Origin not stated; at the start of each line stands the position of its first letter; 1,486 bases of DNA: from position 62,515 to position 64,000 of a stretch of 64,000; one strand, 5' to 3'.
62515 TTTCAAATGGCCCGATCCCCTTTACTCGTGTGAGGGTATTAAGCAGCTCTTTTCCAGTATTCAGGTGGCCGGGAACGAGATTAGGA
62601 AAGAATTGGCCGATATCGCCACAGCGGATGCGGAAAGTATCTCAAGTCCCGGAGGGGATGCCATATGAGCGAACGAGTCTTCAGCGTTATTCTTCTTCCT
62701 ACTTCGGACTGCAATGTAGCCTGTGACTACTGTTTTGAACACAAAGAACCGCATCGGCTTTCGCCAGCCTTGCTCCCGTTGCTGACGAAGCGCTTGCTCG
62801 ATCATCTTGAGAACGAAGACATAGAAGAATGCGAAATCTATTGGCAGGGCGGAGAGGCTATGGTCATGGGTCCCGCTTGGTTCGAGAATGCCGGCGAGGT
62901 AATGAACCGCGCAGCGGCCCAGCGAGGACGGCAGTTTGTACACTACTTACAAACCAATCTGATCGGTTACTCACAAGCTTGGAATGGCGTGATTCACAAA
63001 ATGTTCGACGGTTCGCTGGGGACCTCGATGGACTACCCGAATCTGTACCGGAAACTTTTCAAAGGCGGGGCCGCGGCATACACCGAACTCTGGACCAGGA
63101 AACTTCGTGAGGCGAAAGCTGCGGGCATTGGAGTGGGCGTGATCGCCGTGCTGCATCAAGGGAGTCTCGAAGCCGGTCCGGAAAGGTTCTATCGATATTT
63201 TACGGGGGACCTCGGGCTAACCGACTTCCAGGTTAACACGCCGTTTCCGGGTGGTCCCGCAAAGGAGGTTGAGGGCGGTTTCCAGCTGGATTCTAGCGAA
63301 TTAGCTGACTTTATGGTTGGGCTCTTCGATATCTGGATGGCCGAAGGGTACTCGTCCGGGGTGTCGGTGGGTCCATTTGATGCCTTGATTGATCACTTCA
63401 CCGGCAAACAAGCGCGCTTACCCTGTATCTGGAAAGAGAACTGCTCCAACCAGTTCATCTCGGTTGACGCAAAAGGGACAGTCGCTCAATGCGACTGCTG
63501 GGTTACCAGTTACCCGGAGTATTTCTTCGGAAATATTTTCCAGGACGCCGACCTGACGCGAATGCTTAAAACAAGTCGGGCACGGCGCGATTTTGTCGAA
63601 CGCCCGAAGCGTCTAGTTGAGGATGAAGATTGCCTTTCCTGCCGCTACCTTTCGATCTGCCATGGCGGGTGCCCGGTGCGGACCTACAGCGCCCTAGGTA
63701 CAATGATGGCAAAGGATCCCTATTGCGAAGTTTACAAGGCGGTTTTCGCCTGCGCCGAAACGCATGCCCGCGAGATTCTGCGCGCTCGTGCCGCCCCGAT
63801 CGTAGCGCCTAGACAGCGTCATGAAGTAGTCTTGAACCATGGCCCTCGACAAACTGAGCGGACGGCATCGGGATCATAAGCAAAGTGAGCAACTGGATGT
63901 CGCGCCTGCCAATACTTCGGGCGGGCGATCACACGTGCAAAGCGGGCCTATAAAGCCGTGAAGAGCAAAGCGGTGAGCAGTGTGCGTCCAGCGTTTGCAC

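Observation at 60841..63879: Candidate uncharacterised RiPP operon: exported Trp/Arg-repeat peptide, Cys-cluster partner and radical SAM/SPASM enzyme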

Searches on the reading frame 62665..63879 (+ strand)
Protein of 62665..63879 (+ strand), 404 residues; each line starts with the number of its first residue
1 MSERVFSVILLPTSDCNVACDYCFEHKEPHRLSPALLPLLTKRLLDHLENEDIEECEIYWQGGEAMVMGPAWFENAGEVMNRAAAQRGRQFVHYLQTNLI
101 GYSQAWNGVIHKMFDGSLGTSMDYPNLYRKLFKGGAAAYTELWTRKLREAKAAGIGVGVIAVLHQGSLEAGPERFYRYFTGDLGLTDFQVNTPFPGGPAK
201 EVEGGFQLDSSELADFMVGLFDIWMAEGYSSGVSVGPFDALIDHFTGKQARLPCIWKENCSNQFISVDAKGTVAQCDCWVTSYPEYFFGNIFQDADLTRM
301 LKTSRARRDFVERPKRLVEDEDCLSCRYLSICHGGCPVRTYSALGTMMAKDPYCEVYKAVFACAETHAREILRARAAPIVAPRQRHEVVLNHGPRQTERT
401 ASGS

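Call 3: search_protein_families(library=ncbifam, proteins=[window:62665-63879:+], max_evalue=0.1)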
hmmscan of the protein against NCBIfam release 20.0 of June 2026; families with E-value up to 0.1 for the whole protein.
window:62665-63879:+ (404 aa): 49 families (the best 25 are shown)
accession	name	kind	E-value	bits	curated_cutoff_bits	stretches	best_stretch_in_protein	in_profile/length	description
TIGR03942.1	sulfatase_rSAM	equivalog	1.7e-41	142.5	349.45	1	14-369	9-358/363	anaerobic sulfatase maturase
NF041298.1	rSAM_mat_DynA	equivalog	8.7e-40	136.8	450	1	8-365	3-350/356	dynobactin maturation radical SAM/SPASM protein DynA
NF041300.1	rSAM_mat_DarW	exception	2.1e-35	122.3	650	1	4-357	39-387/415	radical SAM/SPASM peptide maturase DarW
NF038005.1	rSAM_mat_DarE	equivalog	2.3e-30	105.7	650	1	8-338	76-402/432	darobactin maturation radical SAM/SPASM protein DarE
TIGR04083.1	rSAM_pep_methan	hypoth_equivalog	1.2e-26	93.5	300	1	8-366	2-341/376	TIGR04083 family peptide-modifying radical SAM enzyme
NF010321.0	PRK13758.1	equivalog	2e-23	83.1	441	1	8-364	6-358/370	anaerobic sulfatase-maturase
TIGR04261.1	rSAM_GlyRichRpt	subfamily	1.2e-22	80.5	310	1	12-351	3-342/363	cyclophane-forming radical SAM/SPASM peptide maturase GrrM/OscB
NF010308.0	PRK13745.1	equivalog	1.7e-20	73.3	484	2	205-342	229-358/412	anaerobic sulfatase-maturation protein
NF041707.1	rSAM_YhhB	equivalog_domain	5.2e-20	71.7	445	1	8-361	4-358/369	cyclophane-forming radical SAM/SPASM peptide maturase YhhB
TIGR04269.1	SAM_SPASM_FxsB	subfamily_domain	1.1e-15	57.6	370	1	10-359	6-356/363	FxsB family cyclophane-forming radical SAM/SPASM peptide maturase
TIGR04085.1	rSAM_more_4Fe4S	domain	3.2e-15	56.3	27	1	260-354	1-93/93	SPASM domain-containing protein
NF041718.1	rSAM_phane_AMC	equivalog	6.8e-15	54.9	425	1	4-357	4-349/362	cyclophane-forming radical SAM peptide maturase AmcB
NF047865.1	rSAM_PapB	equivalog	1.4e-14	54.1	340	2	6-98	3-96/330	PapB family radical SAM/SPASM ranthipeptide maturase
TIGR04280.1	geopep_mat_rSAM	hypoth_equivalog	2.5e-14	53.1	400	2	3-98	81-176/428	geopeptide radical SAM maturase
TIGR03906.1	quino_hemo_SAM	equivalog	1.1e-13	50.6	453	1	7-360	95-439/467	quinohemoprotein amine dehydrogenase maturation protein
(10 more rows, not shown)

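Call 4: search_protein_families(library=pfam, proteins=[window:62665-63879:+], max_evalue=0.1)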
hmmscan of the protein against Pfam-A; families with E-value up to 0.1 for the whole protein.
window:62665-63879:+ (404 aa): 3 families
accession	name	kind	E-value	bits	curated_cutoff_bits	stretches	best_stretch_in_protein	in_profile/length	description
PF13186.11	SPASM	-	0.0011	19.6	21.5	1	262-326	5-66/67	Iron-sulfur cluster-binding domain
PF04055.27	Radical_SAM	-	0.0078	16.8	29.5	1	12-166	3-153/166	Radical SAM superfamily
PF13353.11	Fer4_12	-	0.045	14.5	22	1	12-71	11-69/137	4Fe-4S single cluster domain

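Call 5: find_encoding_contigs(protein=window:62665-63879:+, flank=10000, max_places=6)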
Protein window:62665-63879:+ (404 aa): 2 contigs read that carry it; 2 places shown.
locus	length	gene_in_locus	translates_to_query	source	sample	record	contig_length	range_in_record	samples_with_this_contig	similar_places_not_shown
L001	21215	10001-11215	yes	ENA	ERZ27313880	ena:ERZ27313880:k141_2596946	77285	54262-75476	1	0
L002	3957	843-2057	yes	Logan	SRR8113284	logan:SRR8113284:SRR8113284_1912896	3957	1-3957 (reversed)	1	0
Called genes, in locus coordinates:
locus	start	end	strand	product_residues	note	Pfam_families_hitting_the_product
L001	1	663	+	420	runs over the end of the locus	PF00365:PFK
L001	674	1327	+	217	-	PF00702:Hydrolase (faint), PF06888:Put_Phosphatase (weak), PF12710:HAD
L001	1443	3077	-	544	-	PF02652:Lactate_perm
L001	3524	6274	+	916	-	PF00690:Cation_ATPase_N, PF00122:E1-E2_ATPase, PF00702:Hydrolase, PF13246:Cation_ATPase, PF08282:Hydrolase_3 (weak), PF00689:Cation_ATPase_C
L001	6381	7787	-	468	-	PF00224:PK, PF02887:PK_C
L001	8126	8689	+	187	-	PF12680:SnoaL_2, PF13474:SnoaL_3, PF14534:DUF4440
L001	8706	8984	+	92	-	-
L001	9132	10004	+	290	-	-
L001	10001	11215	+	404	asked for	-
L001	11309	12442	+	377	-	PF01740:STAS, PF13466:STAS_2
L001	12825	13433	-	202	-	PF01872:RibD_C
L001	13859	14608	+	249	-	PF00106:adh_short, PF08659:KR, PF23441:SDR, PF13561:adh_short_C2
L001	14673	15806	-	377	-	PF00155:Aminotran_1_2, PF00266:Aminotran_5 (weak)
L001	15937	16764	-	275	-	PF01209:Ubie_methyltran, PF01135:PCMT, PF13489:Methyltransf_23, PF08241:Methyltransf_11, PF08242:Methyltransf_12, PF13649:Methyltransf_25, PF13847:Methyltransf_31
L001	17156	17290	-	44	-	-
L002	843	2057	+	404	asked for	-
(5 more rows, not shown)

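Call 34: find_related_loci(query=A2, collection=metagenome_contigs, flank=4000)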
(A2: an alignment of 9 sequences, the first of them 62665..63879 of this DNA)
Query A2 (404 aa) in metagenome_contigs; peptide patterns used: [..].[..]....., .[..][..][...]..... (x = any residue, [..] = any of these).
600 stretches matched a pattern (row limit reached: there are more); 345 encode a relative of the query (tblastn E <= 1e-3); the best 80 are kept; 80 distinct loci.
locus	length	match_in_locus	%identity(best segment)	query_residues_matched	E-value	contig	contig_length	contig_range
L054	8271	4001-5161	88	1-387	0e+0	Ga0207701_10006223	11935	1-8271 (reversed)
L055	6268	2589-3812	84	1-402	0e+0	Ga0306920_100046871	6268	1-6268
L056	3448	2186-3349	90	1-388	0e+0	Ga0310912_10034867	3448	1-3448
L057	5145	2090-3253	90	1-388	0e+0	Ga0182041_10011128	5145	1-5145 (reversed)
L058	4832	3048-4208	90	1-387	0e+0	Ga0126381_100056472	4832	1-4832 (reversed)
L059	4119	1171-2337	86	1-389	0e+0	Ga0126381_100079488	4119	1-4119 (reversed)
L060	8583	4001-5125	86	1-375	0e+0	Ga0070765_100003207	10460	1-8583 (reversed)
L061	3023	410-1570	86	1-387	0e+0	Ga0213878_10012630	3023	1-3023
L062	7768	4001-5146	85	1-382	0e+0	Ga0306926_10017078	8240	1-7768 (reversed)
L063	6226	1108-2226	86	1-373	0e+0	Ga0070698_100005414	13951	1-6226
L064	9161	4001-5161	83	1-387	0e+0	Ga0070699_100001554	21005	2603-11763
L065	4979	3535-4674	83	1-380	0e+0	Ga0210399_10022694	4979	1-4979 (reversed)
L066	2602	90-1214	84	1-375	0e+0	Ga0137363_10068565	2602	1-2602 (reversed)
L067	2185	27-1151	81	1-375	0e+0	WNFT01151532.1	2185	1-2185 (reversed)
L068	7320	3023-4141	80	1-373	0e+0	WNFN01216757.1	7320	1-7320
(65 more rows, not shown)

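Call 40: list_cluster_members(proteins=[window:62665-63879:+, window:61370-61648:+, window:61796-62668:+, window:60790-61353:+])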
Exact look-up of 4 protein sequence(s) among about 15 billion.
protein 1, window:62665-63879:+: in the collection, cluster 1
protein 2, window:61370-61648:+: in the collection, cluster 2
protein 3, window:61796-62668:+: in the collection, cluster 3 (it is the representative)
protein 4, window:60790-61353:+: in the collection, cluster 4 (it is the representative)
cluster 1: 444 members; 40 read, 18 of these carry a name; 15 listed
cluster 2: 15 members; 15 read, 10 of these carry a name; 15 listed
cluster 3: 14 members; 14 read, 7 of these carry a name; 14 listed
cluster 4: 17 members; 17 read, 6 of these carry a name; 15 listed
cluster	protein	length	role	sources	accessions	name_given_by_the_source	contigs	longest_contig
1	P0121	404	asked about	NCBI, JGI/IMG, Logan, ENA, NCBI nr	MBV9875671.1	MAG: radical SAM protein [Verrucomicrobia bacterium] | radical SAM protein [Verrucomicrobiota bacterium]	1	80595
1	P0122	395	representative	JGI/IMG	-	-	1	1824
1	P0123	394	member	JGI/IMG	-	radical SAM protein with 4Fe4S-binding SPASM domain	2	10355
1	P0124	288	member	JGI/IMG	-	hypothetical protein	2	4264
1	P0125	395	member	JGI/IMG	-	uncharacterized protein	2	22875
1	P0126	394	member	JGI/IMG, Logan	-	uncharacterized protein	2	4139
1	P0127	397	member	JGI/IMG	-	uncharacterized protein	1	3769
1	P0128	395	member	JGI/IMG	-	radical SAM protein with 4Fe4S-binding SPASM domain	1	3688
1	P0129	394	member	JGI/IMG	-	radical SAM protein with 4Fe4S-binding SPASM domain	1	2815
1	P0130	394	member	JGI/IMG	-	uncharacterized protein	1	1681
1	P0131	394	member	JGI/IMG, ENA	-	radical SAM protein with 4Fe4S-binding SPASM domain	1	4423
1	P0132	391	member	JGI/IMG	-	uncharacterized protein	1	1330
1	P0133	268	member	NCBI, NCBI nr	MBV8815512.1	MAG: radical SAM protein, partial [Verrucomicrobia bacterium] | radical SAM protein [Verrucomicrobiota bacterium]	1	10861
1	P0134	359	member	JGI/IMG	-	radical SAM protein with 4Fe4S-binding SPASM domain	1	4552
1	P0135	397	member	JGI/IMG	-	uncharacterized protein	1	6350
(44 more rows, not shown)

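Call 49: search_solved_structures(query=window:62665-63879:+, max_evalue=0.001, show_alignments=1)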
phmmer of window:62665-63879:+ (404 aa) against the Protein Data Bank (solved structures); distinct sequences matched with E-value up to 0.001: 3.
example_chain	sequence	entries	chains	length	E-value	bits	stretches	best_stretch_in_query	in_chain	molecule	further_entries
4k37_A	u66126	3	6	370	4.2e-22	81.9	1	7-364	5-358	Anaerobic sulfatase-maturating enzyme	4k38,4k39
4k36_A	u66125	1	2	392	4.3e-22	81.9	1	7-364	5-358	Anaerobic sulfatase-maturating enzyme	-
9gm3_A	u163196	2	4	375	2.2e-11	46.6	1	10-370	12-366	ChlB radical SAM domain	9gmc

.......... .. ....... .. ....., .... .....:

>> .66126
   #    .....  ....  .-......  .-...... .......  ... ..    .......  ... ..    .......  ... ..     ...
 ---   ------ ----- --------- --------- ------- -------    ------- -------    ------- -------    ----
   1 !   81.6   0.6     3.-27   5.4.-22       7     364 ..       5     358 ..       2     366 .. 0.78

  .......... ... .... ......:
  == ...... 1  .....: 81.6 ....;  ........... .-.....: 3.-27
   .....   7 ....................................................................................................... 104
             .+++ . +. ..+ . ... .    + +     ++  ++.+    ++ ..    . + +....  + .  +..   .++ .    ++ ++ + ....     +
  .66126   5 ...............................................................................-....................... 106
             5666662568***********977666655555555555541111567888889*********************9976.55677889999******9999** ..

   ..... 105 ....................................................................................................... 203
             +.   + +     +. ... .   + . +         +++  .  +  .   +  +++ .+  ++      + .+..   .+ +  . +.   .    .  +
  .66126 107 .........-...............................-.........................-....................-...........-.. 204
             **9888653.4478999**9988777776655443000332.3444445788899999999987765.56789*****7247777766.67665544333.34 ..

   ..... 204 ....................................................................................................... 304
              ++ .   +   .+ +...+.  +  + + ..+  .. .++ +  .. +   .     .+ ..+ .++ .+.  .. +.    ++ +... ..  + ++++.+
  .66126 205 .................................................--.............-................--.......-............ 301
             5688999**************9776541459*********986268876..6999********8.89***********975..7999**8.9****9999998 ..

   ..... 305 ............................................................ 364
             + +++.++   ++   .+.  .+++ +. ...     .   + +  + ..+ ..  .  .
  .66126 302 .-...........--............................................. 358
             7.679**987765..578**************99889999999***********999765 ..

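Call 81: search_protein_families(library=ncbifam, alignment_id=A2, max_evalue=1e-10)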
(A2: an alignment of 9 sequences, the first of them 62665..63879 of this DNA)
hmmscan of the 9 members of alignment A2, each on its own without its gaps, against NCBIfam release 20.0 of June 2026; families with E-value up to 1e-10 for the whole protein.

A. member 1, window:62665-63879:+ (404 aa): 16 families
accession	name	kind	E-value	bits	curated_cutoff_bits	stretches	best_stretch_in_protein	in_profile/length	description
TIGR03942.1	sulfatase_rSAM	equivalog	1.7e-41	142.5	349.45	1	14-369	9-358/363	anaerobic sulfatase maturase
NF041298.1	rSAM_mat_DynA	equivalog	8.7e-40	136.8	450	1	8-365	3-350/356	dynobactin maturation radical SAM/SPASM protein DynA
NF041300.1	rSAM_mat_DarW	exception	2.1e-35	122.3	650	1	4-357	39-387/415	radical SAM/SPASM peptide maturase DarW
NF038005.1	rSAM_mat_DarE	equivalog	2.3e-30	105.7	650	1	8-338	76-402/432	darobactin maturation radical SAM/SPASM protein DarE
TIGR04083.1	rSAM_pep_methan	hypoth_equivalog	1.2e-26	93.5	300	1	8-366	2-341/376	TIGR04083 family peptide-modifying radical SAM enzyme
NF010321.0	PRK13758.1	equivalog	2e-23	83.1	441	1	8-364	6-358/370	anaerobic sulfatase-maturase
TIGR04261.1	rSAM_GlyRichRpt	subfamily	1.2e-22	80.5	310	1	12-351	3-342/363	cyclophane-forming radical SAM/SPASM peptide maturase GrrM/OscB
NF010308.0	PRK13745.1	equivalog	1.7e-20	73.3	484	1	205-342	229-358/412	anaerobic sulfatase-maturation protein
NF041707.1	rSAM_YhhB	equivalog_domain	5.2e-20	71.7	445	1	8-361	4-358/369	cyclophane-forming radical SAM/SPASM peptide maturase YhhB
TIGR04269.1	SAM_SPASM_FxsB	subfamily_domain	1.1e-15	57.6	370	1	10-359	6-356/363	FxsB family cyclophane-forming radical SAM/SPASM peptide maturase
TIGR04085.1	rSAM_more_4Fe4S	domain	3.2e-15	56.3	27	1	260-354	1-93/93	SPASM domain-containing protein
NF041718.1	rSAM_phane_AMC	equivalog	6.8e-15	54.9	425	1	4-357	4-349/362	cyclophane-forming radical SAM peptide maturase AmcB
NF047865.1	rSAM_PapB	equivalog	1.4e-14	54.1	340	0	6-98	3-96/330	PapB family radical SAM/SPASM ranthipeptide maturase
TIGR04280.1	geopep_mat_rSAM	hypoth_equivalog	2.5e-14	53.1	400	0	3-98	81-176/428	geopeptide radical SAM maturase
TIGR03906.1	quino_hemo_SAM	equivalog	1.1e-13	50.6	453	1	7-360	95-439/467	quinohemoprotein amine dehydrogenase maturation protein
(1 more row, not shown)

B. families by the number of members that match (of 9 scanned): 23 families
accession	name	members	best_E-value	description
TIGR03942.1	sulfatase_rSAM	9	3.5e-42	anaerobic sulfatase maturase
NF041298.1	rSAM_mat_DynA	9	1.2e-41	dynobactin maturation radical SAM/SPASM protein DynA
NF041300.1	rSAM_mat_DarW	9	1.4e-35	radical SAM/SPASM peptide maturase DarW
TIGR04083.1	rSAM_pep_methan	9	3.1e-32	TIGR04083 family peptide-modifying radical SAM enzyme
NF038005.1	rSAM_mat_DarE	9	6.4e-32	darobactin maturation radical SAM/SPASM protein DarE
NF010321.0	PRK13758.1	9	1.8e-27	anaerobic sulfatase-maturase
TIGR04261.1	rSAM_GlyRichRpt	9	1.2e-24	cyclophane-forming radical SAM/SPASM peptide maturase GrrM/OscB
NF010308.0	PRK13745.1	9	9.4e-22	anaerobic sulfatase-maturation protein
NF041718.1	rSAM_phane_AMC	9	1.2e-21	cyclophane-forming radical SAM peptide maturase AmcB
TIGR04085.1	rSAM_more_4Fe4S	9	3.2e-15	SPASM domain-containing protein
NF041707.1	rSAM_YhhB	6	5.2e-20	cyclophane-forming radical SAM/SPASM peptide maturase YhhB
TIGR04280.1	geopep_mat_rSAM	6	5.7e-15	geopeptide radical SAM maturase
TIGR04496.1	rSAM_XyeB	6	1.5e-14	cyclophane-forming radical SAM/SPASM peptide maturase XyeB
NF047865.1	rSAM_PapB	5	3.2e-16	PapB family radical SAM/SPASM ranthipeptide maturase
TIGR04269.1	SAM_SPASM_FxsB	4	1.1e-15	FxsB family cyclophane-forming radical SAM/SPASM peptide maturase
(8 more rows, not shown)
